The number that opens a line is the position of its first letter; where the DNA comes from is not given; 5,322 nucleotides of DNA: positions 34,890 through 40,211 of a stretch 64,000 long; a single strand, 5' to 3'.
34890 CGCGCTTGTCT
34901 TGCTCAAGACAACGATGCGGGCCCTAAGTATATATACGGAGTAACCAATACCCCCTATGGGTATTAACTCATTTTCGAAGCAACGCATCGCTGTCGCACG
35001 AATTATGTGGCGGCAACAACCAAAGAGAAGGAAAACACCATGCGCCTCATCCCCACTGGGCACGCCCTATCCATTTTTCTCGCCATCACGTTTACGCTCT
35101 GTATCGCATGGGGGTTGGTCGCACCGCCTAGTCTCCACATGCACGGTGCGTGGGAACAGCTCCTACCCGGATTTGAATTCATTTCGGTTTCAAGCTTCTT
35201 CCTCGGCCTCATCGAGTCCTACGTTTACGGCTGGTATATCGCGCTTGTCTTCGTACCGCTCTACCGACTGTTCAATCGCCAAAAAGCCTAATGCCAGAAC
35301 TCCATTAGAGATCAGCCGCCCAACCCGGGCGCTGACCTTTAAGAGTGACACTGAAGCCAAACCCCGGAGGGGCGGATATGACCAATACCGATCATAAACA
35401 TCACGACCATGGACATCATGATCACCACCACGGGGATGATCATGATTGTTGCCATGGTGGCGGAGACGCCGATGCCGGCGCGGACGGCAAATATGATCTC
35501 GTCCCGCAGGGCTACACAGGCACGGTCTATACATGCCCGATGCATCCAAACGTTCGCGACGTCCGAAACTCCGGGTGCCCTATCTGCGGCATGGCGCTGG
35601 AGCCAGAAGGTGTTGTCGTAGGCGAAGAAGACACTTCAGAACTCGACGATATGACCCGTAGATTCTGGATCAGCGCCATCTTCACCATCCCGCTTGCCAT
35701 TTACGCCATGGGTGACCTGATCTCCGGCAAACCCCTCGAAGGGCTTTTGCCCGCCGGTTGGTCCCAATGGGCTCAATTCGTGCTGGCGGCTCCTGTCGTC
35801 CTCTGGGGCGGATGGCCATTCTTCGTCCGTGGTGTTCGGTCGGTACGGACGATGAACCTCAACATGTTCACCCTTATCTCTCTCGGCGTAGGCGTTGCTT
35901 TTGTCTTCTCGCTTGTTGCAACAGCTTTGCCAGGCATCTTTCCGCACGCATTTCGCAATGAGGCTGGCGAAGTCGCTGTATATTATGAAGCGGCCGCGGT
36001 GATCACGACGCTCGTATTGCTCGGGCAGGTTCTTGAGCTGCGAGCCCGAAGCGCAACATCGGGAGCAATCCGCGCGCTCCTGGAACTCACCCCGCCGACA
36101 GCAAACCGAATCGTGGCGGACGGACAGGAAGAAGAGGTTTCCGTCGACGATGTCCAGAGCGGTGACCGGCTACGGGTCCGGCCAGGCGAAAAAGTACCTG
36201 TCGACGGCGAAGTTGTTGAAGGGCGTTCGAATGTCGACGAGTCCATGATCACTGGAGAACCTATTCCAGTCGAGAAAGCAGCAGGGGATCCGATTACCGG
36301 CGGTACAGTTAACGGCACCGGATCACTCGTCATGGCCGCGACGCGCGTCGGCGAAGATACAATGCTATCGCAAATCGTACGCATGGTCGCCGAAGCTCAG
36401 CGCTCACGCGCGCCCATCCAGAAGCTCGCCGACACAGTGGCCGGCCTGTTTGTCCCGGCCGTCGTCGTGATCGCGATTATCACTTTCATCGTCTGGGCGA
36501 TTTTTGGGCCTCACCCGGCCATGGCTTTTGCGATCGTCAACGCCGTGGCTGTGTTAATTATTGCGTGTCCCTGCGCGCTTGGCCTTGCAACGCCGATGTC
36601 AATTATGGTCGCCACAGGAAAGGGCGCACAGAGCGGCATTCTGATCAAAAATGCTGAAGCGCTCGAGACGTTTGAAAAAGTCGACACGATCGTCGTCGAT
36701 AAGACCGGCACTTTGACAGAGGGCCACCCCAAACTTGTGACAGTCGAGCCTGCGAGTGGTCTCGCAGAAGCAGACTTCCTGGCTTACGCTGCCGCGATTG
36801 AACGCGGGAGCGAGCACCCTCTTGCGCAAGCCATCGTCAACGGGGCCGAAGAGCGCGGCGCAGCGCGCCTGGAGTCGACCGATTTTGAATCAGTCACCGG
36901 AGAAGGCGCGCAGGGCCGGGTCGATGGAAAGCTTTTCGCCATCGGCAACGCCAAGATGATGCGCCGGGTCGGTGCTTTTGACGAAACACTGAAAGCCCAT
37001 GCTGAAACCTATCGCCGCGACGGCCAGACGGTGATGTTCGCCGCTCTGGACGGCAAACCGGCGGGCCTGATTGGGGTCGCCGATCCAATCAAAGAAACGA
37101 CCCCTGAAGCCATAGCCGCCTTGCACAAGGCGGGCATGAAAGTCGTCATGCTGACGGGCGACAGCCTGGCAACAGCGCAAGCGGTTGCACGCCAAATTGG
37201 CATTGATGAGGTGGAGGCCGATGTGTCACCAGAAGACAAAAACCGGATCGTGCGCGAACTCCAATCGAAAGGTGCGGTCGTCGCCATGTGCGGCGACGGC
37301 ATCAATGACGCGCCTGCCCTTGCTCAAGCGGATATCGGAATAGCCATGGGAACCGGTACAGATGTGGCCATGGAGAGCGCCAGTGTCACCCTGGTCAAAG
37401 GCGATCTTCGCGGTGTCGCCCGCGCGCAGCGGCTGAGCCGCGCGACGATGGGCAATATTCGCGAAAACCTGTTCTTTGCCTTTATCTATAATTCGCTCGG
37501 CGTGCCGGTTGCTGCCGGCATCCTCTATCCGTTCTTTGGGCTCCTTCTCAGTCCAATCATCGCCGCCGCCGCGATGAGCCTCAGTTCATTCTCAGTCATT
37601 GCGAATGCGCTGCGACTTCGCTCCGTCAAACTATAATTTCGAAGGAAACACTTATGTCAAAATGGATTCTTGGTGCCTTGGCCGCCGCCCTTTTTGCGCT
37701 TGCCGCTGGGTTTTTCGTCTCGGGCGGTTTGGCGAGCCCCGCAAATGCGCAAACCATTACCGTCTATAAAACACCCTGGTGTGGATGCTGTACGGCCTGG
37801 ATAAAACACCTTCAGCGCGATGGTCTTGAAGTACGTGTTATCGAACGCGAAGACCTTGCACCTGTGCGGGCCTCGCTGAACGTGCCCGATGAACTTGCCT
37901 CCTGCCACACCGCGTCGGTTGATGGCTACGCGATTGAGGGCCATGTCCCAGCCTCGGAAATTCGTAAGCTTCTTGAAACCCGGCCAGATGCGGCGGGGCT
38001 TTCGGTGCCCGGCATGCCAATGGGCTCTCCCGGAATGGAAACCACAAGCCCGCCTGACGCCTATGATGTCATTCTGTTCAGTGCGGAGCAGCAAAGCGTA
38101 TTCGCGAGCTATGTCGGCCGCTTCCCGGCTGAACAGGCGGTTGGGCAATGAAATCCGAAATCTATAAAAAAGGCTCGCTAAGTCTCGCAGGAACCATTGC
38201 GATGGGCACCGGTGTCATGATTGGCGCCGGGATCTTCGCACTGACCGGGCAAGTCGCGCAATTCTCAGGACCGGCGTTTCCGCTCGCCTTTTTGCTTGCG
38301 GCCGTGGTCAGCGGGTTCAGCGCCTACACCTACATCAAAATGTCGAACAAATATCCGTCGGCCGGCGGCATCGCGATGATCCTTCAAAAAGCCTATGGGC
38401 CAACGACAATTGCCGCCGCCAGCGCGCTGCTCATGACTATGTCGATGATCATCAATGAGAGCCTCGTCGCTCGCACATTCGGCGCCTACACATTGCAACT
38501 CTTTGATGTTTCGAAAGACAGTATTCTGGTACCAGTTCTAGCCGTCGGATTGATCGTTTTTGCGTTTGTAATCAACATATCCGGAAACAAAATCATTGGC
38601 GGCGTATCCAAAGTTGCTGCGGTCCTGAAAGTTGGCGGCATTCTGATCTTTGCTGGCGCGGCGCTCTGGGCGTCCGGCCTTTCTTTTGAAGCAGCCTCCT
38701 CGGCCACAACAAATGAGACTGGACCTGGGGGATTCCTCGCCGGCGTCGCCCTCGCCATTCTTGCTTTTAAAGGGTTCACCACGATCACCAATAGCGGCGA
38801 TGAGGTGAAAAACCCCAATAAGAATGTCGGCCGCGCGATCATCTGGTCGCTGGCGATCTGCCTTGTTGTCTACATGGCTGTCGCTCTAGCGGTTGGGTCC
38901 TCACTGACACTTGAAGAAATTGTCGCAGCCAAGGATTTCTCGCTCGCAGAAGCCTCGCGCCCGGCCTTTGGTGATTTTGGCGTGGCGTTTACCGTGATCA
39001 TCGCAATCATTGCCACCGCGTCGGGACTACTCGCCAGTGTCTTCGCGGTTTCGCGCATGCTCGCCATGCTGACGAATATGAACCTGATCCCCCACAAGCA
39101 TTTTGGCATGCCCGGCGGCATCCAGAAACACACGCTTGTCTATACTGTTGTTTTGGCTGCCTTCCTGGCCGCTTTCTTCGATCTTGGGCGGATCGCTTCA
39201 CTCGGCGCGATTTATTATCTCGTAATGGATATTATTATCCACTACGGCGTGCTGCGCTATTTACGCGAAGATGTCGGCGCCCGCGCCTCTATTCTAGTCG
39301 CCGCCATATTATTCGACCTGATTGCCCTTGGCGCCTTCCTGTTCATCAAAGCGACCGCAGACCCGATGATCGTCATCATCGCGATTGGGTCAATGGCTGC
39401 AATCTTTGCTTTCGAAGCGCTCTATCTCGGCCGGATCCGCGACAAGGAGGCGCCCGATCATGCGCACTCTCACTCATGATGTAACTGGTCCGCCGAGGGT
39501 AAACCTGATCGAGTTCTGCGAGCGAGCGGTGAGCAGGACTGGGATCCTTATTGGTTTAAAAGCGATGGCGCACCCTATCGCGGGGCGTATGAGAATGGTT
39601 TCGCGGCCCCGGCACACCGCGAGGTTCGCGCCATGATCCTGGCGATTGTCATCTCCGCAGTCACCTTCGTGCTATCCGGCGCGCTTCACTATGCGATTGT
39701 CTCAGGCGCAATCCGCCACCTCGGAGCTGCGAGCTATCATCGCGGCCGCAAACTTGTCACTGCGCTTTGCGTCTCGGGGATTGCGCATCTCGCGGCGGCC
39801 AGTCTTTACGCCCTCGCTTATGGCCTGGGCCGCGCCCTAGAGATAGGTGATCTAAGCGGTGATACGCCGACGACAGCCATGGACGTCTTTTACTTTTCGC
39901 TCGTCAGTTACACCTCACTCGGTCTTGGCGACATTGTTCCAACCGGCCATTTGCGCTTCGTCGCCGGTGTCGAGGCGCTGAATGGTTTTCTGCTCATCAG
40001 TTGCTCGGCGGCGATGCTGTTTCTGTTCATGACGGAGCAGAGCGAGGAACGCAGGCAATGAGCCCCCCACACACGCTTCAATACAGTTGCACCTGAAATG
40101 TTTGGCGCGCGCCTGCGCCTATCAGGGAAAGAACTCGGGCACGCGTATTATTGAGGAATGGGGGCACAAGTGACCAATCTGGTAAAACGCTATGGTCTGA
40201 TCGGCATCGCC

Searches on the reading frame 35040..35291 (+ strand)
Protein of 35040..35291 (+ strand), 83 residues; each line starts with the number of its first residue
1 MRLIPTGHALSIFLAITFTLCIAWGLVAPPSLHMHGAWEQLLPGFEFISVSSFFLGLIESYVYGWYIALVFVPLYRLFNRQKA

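Call 7: search_protein_families(library=pfam, proteins=[window:35040-35291:+], max_evalue=0.01)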
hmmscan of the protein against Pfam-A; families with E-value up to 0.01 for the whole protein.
window:35040-35291:+ (83 aa): 1 family
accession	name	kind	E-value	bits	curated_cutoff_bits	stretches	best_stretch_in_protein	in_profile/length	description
PF18926.5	DUF5676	-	2.7e-09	38.2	27.6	1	5-76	4-80/82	2TM family of unknown function (DUF5676)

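Call 49: search_protein_families(library=ncbifam, proteins=[window:35040-35291:+], max_evalue=0.01)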
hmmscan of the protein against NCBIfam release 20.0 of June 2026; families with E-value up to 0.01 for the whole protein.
window:35040-35291:+ (83 aa): 0 families

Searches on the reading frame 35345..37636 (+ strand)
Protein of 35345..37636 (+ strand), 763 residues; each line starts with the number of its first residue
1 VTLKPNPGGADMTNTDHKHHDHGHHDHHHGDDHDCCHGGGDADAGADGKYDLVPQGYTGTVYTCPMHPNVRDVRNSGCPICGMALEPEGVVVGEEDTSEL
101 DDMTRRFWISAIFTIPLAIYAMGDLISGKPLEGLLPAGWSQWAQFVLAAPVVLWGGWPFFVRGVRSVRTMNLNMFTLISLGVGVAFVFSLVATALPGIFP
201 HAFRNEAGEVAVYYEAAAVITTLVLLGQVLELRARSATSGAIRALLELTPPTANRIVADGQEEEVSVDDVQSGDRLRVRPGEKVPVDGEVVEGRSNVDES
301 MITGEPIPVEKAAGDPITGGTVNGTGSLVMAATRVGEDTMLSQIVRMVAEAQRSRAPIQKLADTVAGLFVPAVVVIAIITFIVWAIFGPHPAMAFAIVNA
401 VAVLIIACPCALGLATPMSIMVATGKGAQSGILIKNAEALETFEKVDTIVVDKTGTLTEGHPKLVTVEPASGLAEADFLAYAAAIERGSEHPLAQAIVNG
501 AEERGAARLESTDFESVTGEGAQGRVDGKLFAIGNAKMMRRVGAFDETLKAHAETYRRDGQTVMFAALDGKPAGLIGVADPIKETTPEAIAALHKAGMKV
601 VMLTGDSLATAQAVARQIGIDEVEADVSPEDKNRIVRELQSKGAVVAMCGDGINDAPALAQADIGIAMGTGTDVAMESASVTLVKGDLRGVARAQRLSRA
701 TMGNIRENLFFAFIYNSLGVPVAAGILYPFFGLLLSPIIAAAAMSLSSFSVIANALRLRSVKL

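Call 49: search_protein_families(library=ncbifam, proteins=[window:35345-37636:+], max_evalue=0.01)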
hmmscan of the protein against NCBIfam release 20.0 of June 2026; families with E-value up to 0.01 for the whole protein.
window:35345-37636:+ (763 aa): 25 families
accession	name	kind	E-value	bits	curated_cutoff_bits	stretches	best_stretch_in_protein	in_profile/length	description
NF007952.0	PRK10671.1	equivalog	3.6e-195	650.7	1316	1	105-759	187-832/838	copper-exporting P-type ATPase CopA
TIGR01525.1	ATPase-IB_hvy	subfamily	1.6e-193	644.6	346.25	1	174-758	1-560/560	heavy metal translocating P-type ATPase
TIGR01511.1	ATPase-IB1_Cu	subfamily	1.6e-181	604.8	397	1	156-759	2-542/542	copper-translocating P-type ATPase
TIGR01512.1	ATPase-IB2_Cd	subfamily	1.9e-124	416.1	313.5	2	214-544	18-312/494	cadmium family heavy metal-translocating P-type ATPase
NF008262.1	PRK11033.1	equivalog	1.2e-114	384.3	1005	1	216-759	197-728/731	zinc/cadmium/mercury/lead-transporting ATPase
NF033775.1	P_type_ZntA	exception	5.9e-105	352.1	1240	1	216-759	202-729/732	Zn(II)/Cd(II)/Pb(II) translocating P-type ATPase ZntA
TIGR01494.1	ATPase_P-type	subfamily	4.4e-98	328.8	62.3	1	219-726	1-463/478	HAD-IC family P-type ATPase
TIGR01497.1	kdpB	equivalog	7.7e-59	199.4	527.9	1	189-681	42-546/675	potassium-transporting ATPase subunit KdpB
TIGR01647.1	ATPase-IIIA_H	equivalog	1.1e-54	185.9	615.5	2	214-622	55-483/755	plasma-membrane proton-efflux P-type ATPase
TIGR01517.1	ATPase-IIB_Ca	equivalog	1.1e-53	182.6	507.05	2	255-470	159-384/882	calcium-translocating P-type ATPase, PMCA-type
NF010609.0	PRK14010.1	equivalog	8.1e-51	173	1323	1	182-681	38-541/673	K(+)-transporting ATPase subunit B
TIGR01522.1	ATPase-IIA2_Ca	equivalog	9.4e-46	156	798.3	3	625-711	569-656/854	calcium-transporting P-type ATPase, PMR1-type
TIGR01524.1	ATPase-IIIB_Mg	equivalog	7.8e-39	133.2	610.75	3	625-710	584-669/867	magnesium-translocating P-type ATPase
TIGR01116.1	ATPase-IIA1_Ca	equivalog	1.4e-37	129.3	703.4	2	573-707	458-607/799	calcium-translocating P-type ATPase, SERCA-type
TIGR01657.1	P-ATPase-V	hypoth_equivalog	1.8e-37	128.5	618.25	4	623-670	782-829/1055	ATP13A2 family polyamine export P-type ATPase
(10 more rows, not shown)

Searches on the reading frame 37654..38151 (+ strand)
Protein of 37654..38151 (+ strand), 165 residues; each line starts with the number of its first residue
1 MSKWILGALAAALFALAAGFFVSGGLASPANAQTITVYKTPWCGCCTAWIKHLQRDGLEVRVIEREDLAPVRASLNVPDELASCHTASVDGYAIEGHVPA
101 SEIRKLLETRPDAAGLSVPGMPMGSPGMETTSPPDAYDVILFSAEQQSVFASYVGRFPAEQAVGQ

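Call 7: search_protein_families(library=pfam, proteins=[window:37654-38151:+], max_evalue=0.01)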
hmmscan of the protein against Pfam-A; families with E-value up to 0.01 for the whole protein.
window:37654-38151:+ (165 aa): 1 family
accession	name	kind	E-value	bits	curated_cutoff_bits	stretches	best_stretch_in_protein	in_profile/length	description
PF04214.18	DUF411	-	1.9e-27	95.2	27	1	81-128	1-48/48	Protein of unknown function, DUF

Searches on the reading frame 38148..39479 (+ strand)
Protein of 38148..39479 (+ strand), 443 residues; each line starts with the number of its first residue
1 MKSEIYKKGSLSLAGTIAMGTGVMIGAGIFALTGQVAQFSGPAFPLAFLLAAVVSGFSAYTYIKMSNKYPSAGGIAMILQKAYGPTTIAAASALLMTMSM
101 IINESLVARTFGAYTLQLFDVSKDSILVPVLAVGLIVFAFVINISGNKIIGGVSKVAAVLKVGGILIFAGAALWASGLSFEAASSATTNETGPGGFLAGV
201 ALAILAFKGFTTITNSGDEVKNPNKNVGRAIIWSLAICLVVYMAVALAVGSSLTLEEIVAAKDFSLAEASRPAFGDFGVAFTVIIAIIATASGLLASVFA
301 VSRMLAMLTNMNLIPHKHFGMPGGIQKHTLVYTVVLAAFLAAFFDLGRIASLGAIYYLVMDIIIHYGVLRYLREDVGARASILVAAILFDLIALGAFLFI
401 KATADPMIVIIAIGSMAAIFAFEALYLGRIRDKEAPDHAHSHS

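Call 10: search_protein_families(library=pfam, proteins=[window:38148-39479:+], max_evalue=0.001)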
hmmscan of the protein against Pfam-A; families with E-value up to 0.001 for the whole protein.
window:38148-39479:+ (443 aa): 2 families
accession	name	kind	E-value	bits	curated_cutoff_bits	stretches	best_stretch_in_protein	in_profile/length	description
PF13520.12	AA_permease_2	-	5.5e-31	108.4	27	1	11-400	1-405/427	Amino acid permease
PF00324.27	AA_permease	-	7.6e-17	61.6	24.6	1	18-426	4-423/470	Amino acid permease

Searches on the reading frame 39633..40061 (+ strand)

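Call 10: search_protein_families(library=pfam, proteins=[window:39633-40061:+], max_evalue=0.001)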
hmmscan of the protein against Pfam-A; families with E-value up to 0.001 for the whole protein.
window:39633-40061:+ (142 aa): 1 family
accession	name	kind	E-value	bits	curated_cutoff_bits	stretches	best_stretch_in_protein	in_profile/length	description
PF07885.22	Ion_trans_2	-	6.1e-11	42.5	22.5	1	78-134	19-78/79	Ion channel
